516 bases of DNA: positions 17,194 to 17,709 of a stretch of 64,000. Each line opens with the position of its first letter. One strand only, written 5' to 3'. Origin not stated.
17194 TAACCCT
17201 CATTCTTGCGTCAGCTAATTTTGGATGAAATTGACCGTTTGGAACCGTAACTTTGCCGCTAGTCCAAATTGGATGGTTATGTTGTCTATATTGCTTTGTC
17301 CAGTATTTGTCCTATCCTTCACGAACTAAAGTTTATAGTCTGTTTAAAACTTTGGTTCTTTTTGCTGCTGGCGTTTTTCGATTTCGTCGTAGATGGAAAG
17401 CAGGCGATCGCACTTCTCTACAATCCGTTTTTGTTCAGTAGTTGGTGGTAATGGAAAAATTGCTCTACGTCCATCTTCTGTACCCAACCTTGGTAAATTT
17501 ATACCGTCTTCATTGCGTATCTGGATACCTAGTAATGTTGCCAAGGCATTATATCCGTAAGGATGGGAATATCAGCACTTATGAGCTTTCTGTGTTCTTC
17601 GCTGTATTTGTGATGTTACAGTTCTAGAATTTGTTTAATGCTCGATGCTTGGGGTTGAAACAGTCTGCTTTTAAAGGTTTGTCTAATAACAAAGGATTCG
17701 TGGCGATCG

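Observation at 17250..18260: Decayed type I R-M specificity-gene remnant and an unannotated 55-aa RHH protein with its own palindromic operator, next to tRNA-Ala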

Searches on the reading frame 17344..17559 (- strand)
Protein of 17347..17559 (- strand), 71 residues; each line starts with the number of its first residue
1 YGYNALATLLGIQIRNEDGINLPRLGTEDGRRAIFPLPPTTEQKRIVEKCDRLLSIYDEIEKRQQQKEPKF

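Call 8: search_protein_families(library=pfam, proteins=[window:17344-17544:-], max_evalue=0.01)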
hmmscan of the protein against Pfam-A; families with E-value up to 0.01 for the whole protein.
window:17344-17544:- (66 aa): 1 family
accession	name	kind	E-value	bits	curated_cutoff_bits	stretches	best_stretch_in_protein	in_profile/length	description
PF01420.25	Methylase_S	-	0.0034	18.1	22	1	14-61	118-164/168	Type I restriction modification DNA specificity domain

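Call 40: find_homologous_proteins(query=window:17347-17559:-, max_evalue=0.01)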
Query seq(71 aa) (71 aa): 3 proteins with E <= 0.01 among 3 candidates.
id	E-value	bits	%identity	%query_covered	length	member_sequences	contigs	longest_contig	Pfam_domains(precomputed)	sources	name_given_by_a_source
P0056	1.5e-35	137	98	93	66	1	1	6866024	-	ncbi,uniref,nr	ncbi:hypothetical protein [Halotia branconii]|uniref:Type I restriction modification DNA specificity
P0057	3.5e-8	51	86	39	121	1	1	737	PF01420.26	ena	-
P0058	2.3e-6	45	50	68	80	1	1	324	-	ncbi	ncbi:MAG: restriction endonuclease subunit S, partial [Nostoc sp.]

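Call 41: find_encoding_contigs(protein=P0056, flank=10000, max_places=3)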
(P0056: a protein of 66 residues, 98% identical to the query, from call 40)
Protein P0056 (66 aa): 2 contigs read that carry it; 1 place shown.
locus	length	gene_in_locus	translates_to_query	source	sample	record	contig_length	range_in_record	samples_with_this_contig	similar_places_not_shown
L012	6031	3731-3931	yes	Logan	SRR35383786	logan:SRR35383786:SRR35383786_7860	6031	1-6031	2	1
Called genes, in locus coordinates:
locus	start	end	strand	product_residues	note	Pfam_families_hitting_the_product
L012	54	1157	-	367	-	PF01078:Mg_chelatase (faint), PF05496:RuvB_N, PF00004:AAA, PF07726:AAA_3 (faint), PF07728:AAA_5, PF17864:AAA_lid_4, PF05491:WHD_RuvB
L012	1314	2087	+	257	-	PF00977:His_biosynth, PF02581:TMP-TENI (faint), PF03060:NMO (weak)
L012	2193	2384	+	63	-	-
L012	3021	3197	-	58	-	-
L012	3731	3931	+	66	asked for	-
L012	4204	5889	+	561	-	PF01336:tRNA_anti-codon, PF00152:tRNA-synt_2, PF01409:tRNA-synt_2d (faint), PF13619:KTSC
